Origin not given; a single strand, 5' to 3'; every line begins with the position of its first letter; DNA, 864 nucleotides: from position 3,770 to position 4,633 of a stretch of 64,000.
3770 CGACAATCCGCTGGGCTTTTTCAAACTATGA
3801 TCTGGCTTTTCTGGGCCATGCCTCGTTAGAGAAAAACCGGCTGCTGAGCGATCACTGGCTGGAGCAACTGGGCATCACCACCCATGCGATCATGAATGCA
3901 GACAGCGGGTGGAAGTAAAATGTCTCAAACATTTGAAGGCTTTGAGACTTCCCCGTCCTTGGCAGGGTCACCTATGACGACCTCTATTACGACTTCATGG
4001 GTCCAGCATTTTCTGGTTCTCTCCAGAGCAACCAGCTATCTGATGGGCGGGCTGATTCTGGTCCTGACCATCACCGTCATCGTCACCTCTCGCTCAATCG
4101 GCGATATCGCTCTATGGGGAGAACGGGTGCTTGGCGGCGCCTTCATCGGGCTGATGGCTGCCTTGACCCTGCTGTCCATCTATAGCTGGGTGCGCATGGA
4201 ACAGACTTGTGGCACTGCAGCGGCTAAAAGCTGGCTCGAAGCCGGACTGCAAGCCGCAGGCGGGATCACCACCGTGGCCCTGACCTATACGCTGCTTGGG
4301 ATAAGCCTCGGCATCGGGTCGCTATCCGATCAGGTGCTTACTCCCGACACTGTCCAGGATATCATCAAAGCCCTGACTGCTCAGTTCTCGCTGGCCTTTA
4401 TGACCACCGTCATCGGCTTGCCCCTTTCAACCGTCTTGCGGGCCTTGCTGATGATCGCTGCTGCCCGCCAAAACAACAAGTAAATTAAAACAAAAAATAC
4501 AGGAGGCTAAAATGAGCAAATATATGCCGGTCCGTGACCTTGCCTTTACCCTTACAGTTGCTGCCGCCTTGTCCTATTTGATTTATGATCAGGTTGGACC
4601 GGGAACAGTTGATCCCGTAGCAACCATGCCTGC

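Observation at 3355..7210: Five-gene envelope operon with Ton/Tol-like architecture but no recognisable Ton/Tol periplasmic domains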

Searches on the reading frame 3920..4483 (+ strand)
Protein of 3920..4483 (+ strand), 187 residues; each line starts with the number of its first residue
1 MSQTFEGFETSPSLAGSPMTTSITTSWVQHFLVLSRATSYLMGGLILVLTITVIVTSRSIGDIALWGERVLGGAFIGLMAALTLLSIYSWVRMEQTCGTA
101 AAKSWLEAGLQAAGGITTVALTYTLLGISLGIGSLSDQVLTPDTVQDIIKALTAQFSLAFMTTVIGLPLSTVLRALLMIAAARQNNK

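Call 3: search_protein_families(library=pfam, proteins=[window:3920-4483:+], max_evalue=1)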
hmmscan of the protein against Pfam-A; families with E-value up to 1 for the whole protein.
window:3920-4483:+ (187 aa): 0 families

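Call 4: search_protein_families(library=ncbifam, proteins=[window:3920-4483:+], max_evalue=1)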
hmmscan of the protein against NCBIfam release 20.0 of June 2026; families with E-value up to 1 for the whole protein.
window:3920-4483:+ (187 aa): 1 family
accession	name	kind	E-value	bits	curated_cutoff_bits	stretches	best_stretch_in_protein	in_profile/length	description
NF005808.0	PRK07668.1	subfamily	0.38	10.2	232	0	26-57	165-196/254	hypothetical protein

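Call 5: search_protein_families(library=padloc, proteins=[window:3920-4483:+], max_evalue=1)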
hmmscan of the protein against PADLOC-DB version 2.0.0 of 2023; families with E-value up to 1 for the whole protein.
window:3920-4483:+ (187 aa): 2 families
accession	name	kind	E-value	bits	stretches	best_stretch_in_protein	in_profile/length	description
PDLC00636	ZorA2|ZorA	-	0.00038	17.5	1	87-186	24-114/461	MotA/ExbB/TolQ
PDLC00601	ZorA1|ZorA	-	0.11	9.1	1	117-173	143-200/699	MotA/ExbB/TolQ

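Call 8: find_homologous_proteins(query=window:3920-4483:+, max_evalue=0.001)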
Query window:3920-4483:+ (187 aa): 974 proteins with E <= 0.001 among 1852 candidates; the best 120 are listed.
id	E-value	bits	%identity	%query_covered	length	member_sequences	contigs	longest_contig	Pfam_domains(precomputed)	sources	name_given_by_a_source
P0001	7.1e-101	353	96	100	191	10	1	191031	-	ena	-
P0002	1.1e-48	183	53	95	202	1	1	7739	-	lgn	-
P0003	8.7e-47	177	58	82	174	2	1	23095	-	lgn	-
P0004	5.8e-46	174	58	81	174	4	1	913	-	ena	-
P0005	2.0e-45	173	57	80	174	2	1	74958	-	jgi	jgi:hypothetical protein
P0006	2.4e-45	172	57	81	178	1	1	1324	-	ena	-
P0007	3.3e-45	172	58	81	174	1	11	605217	-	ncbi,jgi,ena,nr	ncbi:MAG: hypothetical protein HOM58_08850 [Rhodospirillaceae bacterium]|jgi:hypothetical protein|nr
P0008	4.0e-45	172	57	82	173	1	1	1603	-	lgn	-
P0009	8.4e-45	171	58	81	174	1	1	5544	-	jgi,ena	-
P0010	1.0e-44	170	55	82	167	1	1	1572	-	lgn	-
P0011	2.5e-44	169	55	82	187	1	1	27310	-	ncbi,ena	-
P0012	3.5e-44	168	56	82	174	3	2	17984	-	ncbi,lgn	-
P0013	4.0e-44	168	56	81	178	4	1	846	-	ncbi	-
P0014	5.3e-44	168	56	84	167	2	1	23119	-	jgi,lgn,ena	-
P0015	7.2e-44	167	59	81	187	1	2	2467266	-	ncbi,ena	-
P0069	3.9e-41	159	54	84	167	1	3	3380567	-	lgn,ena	-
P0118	5.1e-40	155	55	80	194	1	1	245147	-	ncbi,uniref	ncbi:hypothetical protein [Magnetococcus sp. PR-3]|uniref:hypothetical protein n=1 Tax=Magnetococcus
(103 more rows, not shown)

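Call 10: find_encoding_contigs(protein=P0118, flank=8000, max_places=2)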
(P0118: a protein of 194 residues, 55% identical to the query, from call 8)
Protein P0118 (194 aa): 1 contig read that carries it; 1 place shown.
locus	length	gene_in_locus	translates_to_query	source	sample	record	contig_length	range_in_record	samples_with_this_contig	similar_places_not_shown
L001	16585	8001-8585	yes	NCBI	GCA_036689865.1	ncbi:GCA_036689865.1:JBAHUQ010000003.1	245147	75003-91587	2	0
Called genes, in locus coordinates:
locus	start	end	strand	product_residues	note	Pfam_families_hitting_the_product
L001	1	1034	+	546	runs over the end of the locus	-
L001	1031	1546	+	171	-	-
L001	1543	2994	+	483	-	-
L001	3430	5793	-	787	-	PF08376:NIT, PF06103:DUF948 (faint), PF00015:MCPsignal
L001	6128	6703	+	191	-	-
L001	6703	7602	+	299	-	-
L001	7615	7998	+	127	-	-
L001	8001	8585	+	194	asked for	-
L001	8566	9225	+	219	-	-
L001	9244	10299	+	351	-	-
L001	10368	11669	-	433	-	PF00909:Ammonium_transp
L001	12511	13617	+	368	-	PF01817:CM_2, PF00800:PDT, PF01842:ACT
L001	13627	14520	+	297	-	PF03446:NAD_binding_2, PF03807:F420_oxidored (weak), PF02153:PDH_N, PF20463:PDH_C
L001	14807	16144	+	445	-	PF00275:EPSP_synthase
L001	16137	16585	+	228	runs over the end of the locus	PF02224:Cytidylate_kin, PF13189:Cytidylate_kin2 (weak), PF13238:AAA_18 (weak)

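Call 11: find_encoding_contigs(protein=P0015, flank=8000, max_places=2)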
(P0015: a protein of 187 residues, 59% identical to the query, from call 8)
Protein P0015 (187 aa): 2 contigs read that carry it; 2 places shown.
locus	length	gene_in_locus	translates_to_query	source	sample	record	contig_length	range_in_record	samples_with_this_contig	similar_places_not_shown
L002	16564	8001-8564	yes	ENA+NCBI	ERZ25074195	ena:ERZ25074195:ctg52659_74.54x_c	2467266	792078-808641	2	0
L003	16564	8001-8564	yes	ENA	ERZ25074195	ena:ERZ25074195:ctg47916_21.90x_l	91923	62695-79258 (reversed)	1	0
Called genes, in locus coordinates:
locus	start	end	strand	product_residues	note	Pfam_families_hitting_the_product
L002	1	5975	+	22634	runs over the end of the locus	-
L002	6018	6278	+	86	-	PF07798:CCDC90-like (faint)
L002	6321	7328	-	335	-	PF01073:3Beta_HSD, PF01370:Epimerase, PF02719:Polysacc_synt_2, PF04321:RmlD_sub_bind, PF07993:NAD_binding_4 (faint), PF16363:GDP_Man_Dehyd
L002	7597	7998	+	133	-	-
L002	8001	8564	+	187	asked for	-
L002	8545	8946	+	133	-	-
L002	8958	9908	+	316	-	-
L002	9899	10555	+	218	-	-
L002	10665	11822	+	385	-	PF13439:Glyco_transf_4, PF13579:Glyco_trans_4_4, PF13477:Glyco_trans_4_2, PF00534:Glycos_transf_1, PF13692:Glyco_trans_1_4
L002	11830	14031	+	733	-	PF00270:DEAD (faint), PF04851:ResIII, PF17757:UvrB_inter, PF27431:UvrB_3rd, PF00271:Helicase_C, PF12344:UvrB, PF02151:UVR (weak)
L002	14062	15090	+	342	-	PF05145:AbrB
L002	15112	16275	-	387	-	PF21102:DprA_N, PF02481:DNA_processg_A, PF17782:WHD_DprA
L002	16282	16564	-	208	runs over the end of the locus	PF02660:G3P_acyltransf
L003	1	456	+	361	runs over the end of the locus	PF13483:Lactamase_B_3, PF12706:Lactamase_B_2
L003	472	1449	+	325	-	-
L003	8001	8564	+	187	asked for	-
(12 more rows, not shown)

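Call 14: search_solved_structures(query=A1, max_evalue=10, show_alignments=3)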
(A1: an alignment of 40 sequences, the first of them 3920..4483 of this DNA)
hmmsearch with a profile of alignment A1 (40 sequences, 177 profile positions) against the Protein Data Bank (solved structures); distinct sequences matched with E-value up to 10: 5.
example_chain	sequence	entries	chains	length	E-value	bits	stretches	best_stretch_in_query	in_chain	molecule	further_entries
1g8a_A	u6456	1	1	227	0.1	15.4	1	20-53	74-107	FIBRILLARIN-LIKE PRE-RRNA PROCESSING PROTEIN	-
4by9_E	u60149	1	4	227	0.32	13.7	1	20-53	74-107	FIBRILLARIN-LIKE RRNA/TRNA 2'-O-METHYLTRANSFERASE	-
1pry_A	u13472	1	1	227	0.32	13.7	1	20-53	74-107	Fibrillarin-like pre-rRNA processing protein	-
2nnw_B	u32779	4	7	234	0.33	13.7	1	20-53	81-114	Fibrillarin-like rRNA/tRNA 2'-O-methyltransferase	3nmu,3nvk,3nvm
4he8_H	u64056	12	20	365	2.2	11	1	7-64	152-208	NADH-quinone oxidoreductase subunit 8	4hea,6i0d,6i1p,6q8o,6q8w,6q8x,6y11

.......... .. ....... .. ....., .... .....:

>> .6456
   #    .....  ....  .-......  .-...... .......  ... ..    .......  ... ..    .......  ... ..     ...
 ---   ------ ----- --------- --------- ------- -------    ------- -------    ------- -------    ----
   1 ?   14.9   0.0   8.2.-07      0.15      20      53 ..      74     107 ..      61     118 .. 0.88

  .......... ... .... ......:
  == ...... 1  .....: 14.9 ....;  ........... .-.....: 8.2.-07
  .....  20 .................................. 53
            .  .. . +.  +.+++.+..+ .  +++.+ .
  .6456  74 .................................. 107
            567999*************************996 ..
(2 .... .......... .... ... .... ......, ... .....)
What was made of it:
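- The G2 profile finds no solved stator (call 14).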

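Call 15: search_protein_families(library=pfam, alignment_id=A1, max_evalue=10)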
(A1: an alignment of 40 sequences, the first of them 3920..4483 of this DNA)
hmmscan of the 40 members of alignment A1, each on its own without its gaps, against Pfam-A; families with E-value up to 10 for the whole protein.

A. member 1, window:3920-4483:+ (187 aa): 0 families

B. families by the number of members that match (of 40 scanned): 66 families (the first 25 are shown)
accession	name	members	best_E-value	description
PF04114.19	Gaa1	17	0.0092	Gaa1-like, GPI transamidase component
PF13386.12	DsbD_2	10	0.021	Cytochrome C biogenesis protein transmembrane region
PF01618.21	MotA_ExbB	7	0.057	MotA/TolQ/ExbB proton channel family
PF13664.11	DUF4149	6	0.17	Domain of unknown function (DUF4149)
PF01027.25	Bax1-I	6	0.38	Inhibitor of apoptosis-promoting Bax1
PF19471.4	DUF6008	5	0.00015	Family of unknown function (DUF6008)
PF03994.20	DUF350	4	0.0013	Domain of Unknown Function (DUF350)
PF24002.1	DUF7318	4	0.084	Family of unknown function (DUF7318)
PF06687.17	SUR7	4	0.51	SUR7/PalI family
PF11212.13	DUF2999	3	0.0067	Protein of unknown function (DUF2999)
PF00892.27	EamA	3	0.014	EamA-like transporter family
PF23778.1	Phage_holin_2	3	0.033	Putative phage holin family 2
PF20563.3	DUF6773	3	0.16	Family of unknown function (DUF6773)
PF15420.11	Abhydrolase_9_N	2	0.0005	Alpha/beta-hydrolase family N-terminus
PF02674.22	Colicin_V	2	0.0054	Colicin V production protein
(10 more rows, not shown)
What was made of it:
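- On MotA/ExbB/TolQ/ZorA channel (A) subunits: Faint hits in 7 of 40 homologues, best E = 0.057 (call 15).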

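Call 18: find_related_loci(query=A1, collection=genome_contigs, flank=7000)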
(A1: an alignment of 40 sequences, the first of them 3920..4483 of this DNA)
Query A1 (187 aa) in genome_contigs; peptide patterns used: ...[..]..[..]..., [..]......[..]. (x = any residue, [..] = any of these).
278 stretches matched a pattern; 264 encode a relative of the query (tblastn E <= 1e-3); the best 80 are kept; 80 distinct loci.
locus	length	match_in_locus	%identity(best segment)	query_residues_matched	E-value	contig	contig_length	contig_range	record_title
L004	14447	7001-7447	56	35-182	3e-47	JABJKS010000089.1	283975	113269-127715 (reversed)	MAG: Rhodospirillaceae bacterium isolate SI074_bin97 k141_788646, whole genome shotgun sequence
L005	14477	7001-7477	53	29-186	2e-47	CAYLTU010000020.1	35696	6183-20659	MAG TPA_asm: uncultured Rhodospirillaceae bacterium isolate SRP308112_co1_145 genome assembly, contig: NODE_1423_length_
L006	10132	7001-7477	52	26-183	6e-47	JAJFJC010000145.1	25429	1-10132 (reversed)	MAG: Alphaproteobacteria bacterium isolate OFTM82 OFTM82_144, whole genome shotgun sequence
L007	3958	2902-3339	56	35-179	1e-46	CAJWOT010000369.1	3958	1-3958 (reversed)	MAG TPA_asm: uncultured Rhodospirillaceae bacterium isolate ERR599097_bin.110_MetaBAT_v2.12.1_MAG genome assembly, conti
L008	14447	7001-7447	55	35-182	1e-46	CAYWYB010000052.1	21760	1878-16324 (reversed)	MAG TPA_asm: uncultured Rhodospirillaceae bacterium isolate SRP167671_co2_53 genome assembly, contig: NODE_3240_length_2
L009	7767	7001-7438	56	35-179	1e-46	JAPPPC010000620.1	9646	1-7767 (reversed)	MAG: Rhodospirillaceae bacterium isolate SB9157_S6_bin_13 NODE_1349_length_9646_cov_7.77646, whole genome shotgun sequen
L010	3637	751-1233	51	28-187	1e-45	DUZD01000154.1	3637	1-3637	MAG TPA_asm: Rhodospirillaceae bacterium isolate MAG_05422_2-02_14 Ga0066829_10007456, whole genome shotgun sequence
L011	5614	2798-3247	53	35-187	4e-45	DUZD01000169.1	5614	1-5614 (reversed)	MAG TPA_asm: Rhodospirillaceae bacterium isolate MAG_05422_2-02_14 Ga0066829_10003349, whole genome shotgun sequence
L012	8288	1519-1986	51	29-183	6e-45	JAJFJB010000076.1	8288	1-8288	MAG: Alphaproteobacteria bacterium isolate OFTM273 OFTM273_75, whole genome shotgun sequence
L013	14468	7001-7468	53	35-187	1e-44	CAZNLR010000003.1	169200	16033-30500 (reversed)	MAG TPA_asm: uncultured Rhodospirillaceae bacterium isolate SRP200020_co5_401 genome assembly, contig: NODE_91_length_16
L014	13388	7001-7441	56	35-180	2e-44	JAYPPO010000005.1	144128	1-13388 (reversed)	MAG: Alphaproteobacteria bacterium isolate SD3109_NP_metabat_bins_2.tsv.082 unicycler_71987, whole genome shotgun sequen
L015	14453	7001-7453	55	35-186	3e-44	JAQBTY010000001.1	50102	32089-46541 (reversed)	MAG: Proteobacteria bacterium isolate casp150-mb.13 NODE_1773_length_50102_cov_0.088095, whole genome shotgun sequence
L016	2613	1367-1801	57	39-183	1e-43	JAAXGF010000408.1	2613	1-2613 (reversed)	MAG: Alphaproteobacteria bacterium isolate Plut_88856 filtered_Plut_88856_genomic_contig_225208, whole genome shotgun se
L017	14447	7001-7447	53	35-183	9e-44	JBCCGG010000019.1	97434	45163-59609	MAG: Pseudomonadota bacterium isolate P01_B01_bin.38 k141_911063_length_97434_cov_45.3753, whole genome shotgun sequence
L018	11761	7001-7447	55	35-182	3e-43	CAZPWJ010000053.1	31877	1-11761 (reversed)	MAG TPA_asm: uncultured Rhodospirillaceae bacterium isolate SRP200020_co5_209 genome assembly, contig: NODE_2105_length_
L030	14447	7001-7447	55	35-184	7e-42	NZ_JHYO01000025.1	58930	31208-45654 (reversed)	Terasakiella pusilla DSM 6293 Q397DRAFT_scaffold00025.25_C, whole genome shotgun sequence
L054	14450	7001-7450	57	34-183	5e-40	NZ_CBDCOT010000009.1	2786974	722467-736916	MAG: Curvivirga sp. isolate d10fed42-78de-4935-8d9a-73f67d4635eb contig_9, whole genome shotgun sequence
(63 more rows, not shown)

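Call 23: search_protein_representatives(alignment_id=A1)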
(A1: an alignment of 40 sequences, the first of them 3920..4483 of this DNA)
Query: 40 sequences, 177 profile positions. Proteins with E-value up to 0.001 (for the whole library): 185; up to 1e-10: 152; up to 1e-30: 95. The best 150 are listed.
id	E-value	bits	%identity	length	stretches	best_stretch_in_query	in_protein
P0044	4.5e-76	270.6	-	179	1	1-165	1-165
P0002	2.4e-66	238.9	-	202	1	2-169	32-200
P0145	7.9e-65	234.0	-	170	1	1-166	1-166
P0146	2.1e-64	232.6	-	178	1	1-168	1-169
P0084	7.9e-61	221.0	-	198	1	3-172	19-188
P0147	2.7e-60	219.2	-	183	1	6-166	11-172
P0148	1.1e-59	217.2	-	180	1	1-162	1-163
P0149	4.1e-57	208.9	-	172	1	1-162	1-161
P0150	8.8e-54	198.0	-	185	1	7-165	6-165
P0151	6.4e-53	195.2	-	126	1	36-162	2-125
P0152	1.1e-52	194.5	-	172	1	1-166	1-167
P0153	4.9e-52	192.3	-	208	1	1-171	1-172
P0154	1.0e-50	188.1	-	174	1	5-163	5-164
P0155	1.5e-50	187.5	-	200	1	1-167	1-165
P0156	1.9e-50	187.1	-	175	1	8-164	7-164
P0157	2.9e-50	186.5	-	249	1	10-161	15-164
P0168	5.0e-47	176.0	-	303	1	1-166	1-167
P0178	7.3e-44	165.7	-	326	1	14-171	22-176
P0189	3.0e-41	157.2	-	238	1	10-161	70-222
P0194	7.5e-41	155.9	-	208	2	77-156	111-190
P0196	9.2e-41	155.6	-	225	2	72-165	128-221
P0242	6.4e-27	110.5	-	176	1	14-157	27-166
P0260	3.5e-20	88.6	-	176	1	20-169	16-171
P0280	1.4e-13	67.1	-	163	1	22-157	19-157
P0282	7.5e-13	64.7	-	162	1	12-155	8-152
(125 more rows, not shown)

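Call 34: predict_structure(alignment_id=A1)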
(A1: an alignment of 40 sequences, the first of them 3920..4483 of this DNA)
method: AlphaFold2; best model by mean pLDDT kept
length: 187 residues; sequences in the alignment: 40
mean_pLDDT: 87.1   pTM: 0.72
mean pLDDT of the five models: 87.1, 86.6, 84.9, 81.4, 81.2
residues with pLDDT >= 90: 94; 70-90: 71; 50-70: 21; < 50: 1
segments of 3 or more residues with pLDDT < 50: none
pLDDT, mean of each block of 10 residues (from residue 1): 60 63 77 84 84 84 83 92 96 94 97 97 93 87 92 90 94 97 93
secondary structure, 60 per line:
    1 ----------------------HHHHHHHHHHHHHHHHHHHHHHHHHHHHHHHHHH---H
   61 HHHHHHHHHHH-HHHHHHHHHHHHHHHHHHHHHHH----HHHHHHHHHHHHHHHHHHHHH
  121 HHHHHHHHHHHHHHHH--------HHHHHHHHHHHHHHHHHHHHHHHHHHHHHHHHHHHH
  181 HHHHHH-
elements in order: H23-56 H60-71 H73-95 H100-136 H145-186
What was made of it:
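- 3920..4483 (+): G2: four-TM all-helical inner-membrane protein. It is a remote MotA/ExbB/TolQ/ZorA-like hairpin without the large cytoplasmic domain. An alternative start lies at 3974. AF2 pLDDT 87 (call 34).
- The confident all-helical G2 model has two long terminal helices (call 34).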

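Call 37: fold_search(model_id=the predicted structure, library=pdb)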
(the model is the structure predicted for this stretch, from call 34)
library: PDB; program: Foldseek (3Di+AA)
matches with E <= 10: 321; with E <= 0.001: 0
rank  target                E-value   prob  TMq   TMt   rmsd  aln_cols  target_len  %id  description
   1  9ddm_D                7.8e-02  0.75  0.28  0.25  20.8       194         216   12  E. coli TolAQR conformation I (released 2025-07-09)
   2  9ddm_A                1.1e-01  0.57  0.28  0.25  21.8       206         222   13  E. coli TolAQR conformation I (released 2025-07-09)
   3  9ddn_B                1.4e-01  0.63  0.29  0.26  20.1       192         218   12  E. coli TolAQR conformation II (released 2025-07-09)
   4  9k49_B                1.7e-01  0.66  0.31  0.27  21.2       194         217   13  Cryo-EM structure of inner membrane TolQRA complex in CYMAL-6-Neopentyl Glycol detergent micelles (released 2025-07-09)
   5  9kpz_E                1.7e-01  0.60  0.32  0.28  20.5       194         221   11  Structure of TolQRA complex at pH 5.4 from E.coli (released 2026-03-04)
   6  9kq0_A                3.1e-01  0.41  0.28  0.24  19.0       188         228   11  Structure of TolQRA complex at pH 8.0 from E.coli (released 2026-03-04)
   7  9ddm_C                3.3e-01  0.41  0.28  0.25  20.4       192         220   11  E. coli TolAQR conformation I (released 2025-07-09)
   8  9kpz_B                3.3e-01  0.38  0.29  0.25  24.9       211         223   11  Structure of TolQRA complex at pH 5.4 from E.coli (released 2026-03-04)
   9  8vvn_C                3.5e-01  0.72  0.40  0.33  26.9       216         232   15  Cryo-EM structure of a type I ZorAB complex from Shewanella sp. strain ANA-3 (released 2025-02-05)
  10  9luc_A                3.5e-01  0.35  0.28  0.24  17.4       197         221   13  The chimeric flagellar motor complex between MotA1B1 from Paenibacillus sp. TCA20 and MotAB from E.coli, state 3 (released 2025-04-09)
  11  9ijm_F                3.7e-01  0.20  0.24  0.22  19.0       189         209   14  Bacterial flagellar sodium-driven stator PomA5PomB2 with 100 mM NaCl and 0.1 mM phenamil (released 2025-01-01)
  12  9ddm_B                3.9e-01  0.30  0.28  0.24  21.5       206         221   13  E. coli TolAQR conformation I (released 2025-07-09)
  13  5zfp_B                4.3e-01  0.18  0.23  0.20  18.7       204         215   17  Structure of the ExbB/ExbD hexameric complex (released 2018-05-09)
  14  9ddo_A                4.5e-01  0.18  0.23  0.20  20.3       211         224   18  E. coli TonB-ExbBD TonB bound to ExbB chain C (released 2025-07-09)
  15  9k49_D                4.8e-01  0.33  0.28  0.25  20.9       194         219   12  Cryo-EM structure of inner membrane TolQRA complex in CYMAL-6-Neopentyl Glycol detergent micelles (released 2025-07-09)
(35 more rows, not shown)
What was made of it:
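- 3920..4483 (+): Foldseek top hits are TolQ/ZorA/MotA/PomA/ExbB at E of 0.08 or more (call 37).
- On MotA/ExbB/TolQ/ZorA channel (A) subunits: The best E is 0.078 (probability 0.75) and TM-scores are 0.2-0.4 (call 37).
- Closest known: Zorya ZorA/ZorB. Same: ZorA chain 8vvn_C has the highest TM-score (0.40) among the top 25 Foldseek hits, the stator chains (call 37).
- Its Foldseek top 25 is almost entirely TolQ, ZorA, MotA, PomA and ExbB chains (call 37).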

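Call 39: search_protein_families(library=padloc, alignment_id=A1, max_evalue=0.01)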
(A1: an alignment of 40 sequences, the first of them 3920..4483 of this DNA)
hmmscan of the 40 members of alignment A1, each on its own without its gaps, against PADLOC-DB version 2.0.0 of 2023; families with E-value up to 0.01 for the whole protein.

A. member 1, window:3920-4483:+ (187 aa): 1 family
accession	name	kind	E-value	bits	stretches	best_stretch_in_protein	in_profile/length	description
PDLC00636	ZorA2|ZorA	-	0.00038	17.5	1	87-186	24-114/461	MotA/ExbB/TolQ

B. families by the number of members that match (of 40 scanned): 11 families
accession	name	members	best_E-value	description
PDLC00636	ZorA2|ZorA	31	1.5e-05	MotA/ExbB/TolQ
PDLC00640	ZorA2|ZorA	10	0.0018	MotA/ExbB/TolQ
PDLC00635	ZorA2|ZorA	8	0.00021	MotA/ExbB/TolQ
PDLC00601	ZorA1|ZorA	5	0.0015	MotA/ExbB/TolQ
PDLC00638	ZorA2|ZorA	3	0.00084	MotA/ExbB/TolQ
PDLC00597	ZorA1|ZorA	3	0.0035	MotA/ExbB/TolQ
PDLC04671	PDC-M48A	1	0.0031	-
PDLC02244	AbiEi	1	0.0072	AbiEi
PDLC00637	ZorA2|ZorA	1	0.0082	MotA/ExbB/TolQ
PDLC00711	Effector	1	0.0095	2TM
PDLC01053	Csx1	1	0.0099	TM+CARF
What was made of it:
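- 3920..4483 (+): PADLOC ZorA2 E = 3.8e-4, and 31 of 40 family members hit ZorA models (calls 5, 39).
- On MotA/ExbB/TolQ/ZorA channel (A) subunits: Thirty-one of 40 family members match it (best 1.5e-5), and six further ZorA models are hit (calls 5, 39).
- Closest known: Zorya ZorA/ZorB. Same: ZorA models give the only significant HMM matches for G2: E = 3.8e-4 for the window protein and down to 1.5e-5 in the family (calls 5, 39).
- No other PADLOC family is hit by more than one member (calls 5, 39). The hits are specific and recurrent to seven different ZorA models, with no other membrane family hit consistently (call 39).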
